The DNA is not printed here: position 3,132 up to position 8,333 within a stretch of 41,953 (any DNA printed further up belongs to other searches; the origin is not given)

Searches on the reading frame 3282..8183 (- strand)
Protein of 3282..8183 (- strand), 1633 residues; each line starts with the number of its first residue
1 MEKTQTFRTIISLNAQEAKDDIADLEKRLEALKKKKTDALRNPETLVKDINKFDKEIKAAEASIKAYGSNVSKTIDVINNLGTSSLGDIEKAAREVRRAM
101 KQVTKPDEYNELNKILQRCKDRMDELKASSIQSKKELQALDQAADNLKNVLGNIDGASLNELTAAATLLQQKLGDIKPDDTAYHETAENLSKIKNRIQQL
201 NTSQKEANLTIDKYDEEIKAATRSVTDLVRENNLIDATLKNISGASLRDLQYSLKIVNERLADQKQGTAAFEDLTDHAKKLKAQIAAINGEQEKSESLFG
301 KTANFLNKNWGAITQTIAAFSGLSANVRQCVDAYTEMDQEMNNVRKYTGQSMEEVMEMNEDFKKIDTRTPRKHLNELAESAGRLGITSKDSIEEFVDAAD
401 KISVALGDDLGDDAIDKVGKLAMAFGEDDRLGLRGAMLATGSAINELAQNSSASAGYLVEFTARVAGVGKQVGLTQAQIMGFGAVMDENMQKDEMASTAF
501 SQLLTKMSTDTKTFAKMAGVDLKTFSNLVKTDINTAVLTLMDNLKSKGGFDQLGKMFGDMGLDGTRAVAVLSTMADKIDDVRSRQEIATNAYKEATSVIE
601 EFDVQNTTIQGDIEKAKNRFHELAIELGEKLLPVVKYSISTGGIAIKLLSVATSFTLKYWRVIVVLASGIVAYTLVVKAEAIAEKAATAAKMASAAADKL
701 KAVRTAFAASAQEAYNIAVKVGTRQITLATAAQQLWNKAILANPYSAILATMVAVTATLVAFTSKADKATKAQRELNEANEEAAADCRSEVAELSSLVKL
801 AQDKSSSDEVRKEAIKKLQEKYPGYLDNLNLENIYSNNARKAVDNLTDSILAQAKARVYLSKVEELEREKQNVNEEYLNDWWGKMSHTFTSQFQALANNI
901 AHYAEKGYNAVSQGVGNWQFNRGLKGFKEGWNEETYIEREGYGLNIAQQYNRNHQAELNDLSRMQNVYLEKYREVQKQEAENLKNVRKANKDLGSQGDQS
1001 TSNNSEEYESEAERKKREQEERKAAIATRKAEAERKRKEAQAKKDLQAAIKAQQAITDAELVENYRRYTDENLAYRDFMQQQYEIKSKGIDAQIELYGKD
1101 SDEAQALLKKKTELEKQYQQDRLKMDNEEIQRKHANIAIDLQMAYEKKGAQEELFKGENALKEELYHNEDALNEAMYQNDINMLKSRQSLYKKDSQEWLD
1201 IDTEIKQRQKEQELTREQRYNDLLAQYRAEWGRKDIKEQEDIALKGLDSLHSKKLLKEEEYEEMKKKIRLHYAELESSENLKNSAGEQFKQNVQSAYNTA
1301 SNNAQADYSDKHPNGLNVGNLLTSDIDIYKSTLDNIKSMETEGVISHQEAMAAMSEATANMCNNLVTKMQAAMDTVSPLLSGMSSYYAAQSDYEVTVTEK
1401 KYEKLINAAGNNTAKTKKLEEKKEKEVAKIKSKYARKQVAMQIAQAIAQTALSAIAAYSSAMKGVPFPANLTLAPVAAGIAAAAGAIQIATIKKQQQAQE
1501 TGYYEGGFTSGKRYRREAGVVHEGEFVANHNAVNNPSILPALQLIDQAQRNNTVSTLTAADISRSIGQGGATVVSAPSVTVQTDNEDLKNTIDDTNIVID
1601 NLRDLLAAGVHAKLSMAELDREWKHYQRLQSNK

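Call 24: search_protein_families(library=phrogs, proteins=[window:3282-8183:-], max_evalue=0.001)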
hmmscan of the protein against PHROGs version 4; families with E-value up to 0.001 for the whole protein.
window:3282-8183:- (1633 aa): 13 families
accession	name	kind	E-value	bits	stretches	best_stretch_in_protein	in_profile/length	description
phrog_25337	-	tail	1.6e-60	206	1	241-903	102-774/1456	tail length tape measure protein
phrog_28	-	tail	1.8e-25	90.8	1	20-1492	21-1188/1228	tail length tape measure protein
phrog_13339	-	tail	8.8e-24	83.8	1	273-639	23-396/2156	tail length tape measure protein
phrog_1272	-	tail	2.9e-22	79.3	1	166-912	65-813/1606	tail length tape measure protein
phrog_23108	-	tail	4.6e-20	71.8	1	317-629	433-749/1552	tail length tape measure protein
phrog_167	-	tail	8.9e-19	67.7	1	182-912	125-814/1555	tail length tape measure protein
phrog_30292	-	unknown function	1.7e-16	60.9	1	750-869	160-283/677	-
phrog_5218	-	unknown function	2.8e-12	46.6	1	90-1152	42-1033/1599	-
phrog_9959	-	tail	1.2e-10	40.6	1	679-1055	430-811/1708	tail length tape measure protein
phrog_14295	-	unknown function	7.2e-07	28.3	1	681-1131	283-713/1439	-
phrog_1533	-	tail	3.1e-06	26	1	85-857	24-765/1688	tail length tape measure protein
phrog_3336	-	tail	1.8e-05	24.5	1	686-1600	281-1034/1051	tail length tape measure protein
phrog_1293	-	tail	0.00029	19.8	1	441-829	298-692/1424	tail length tape measure protein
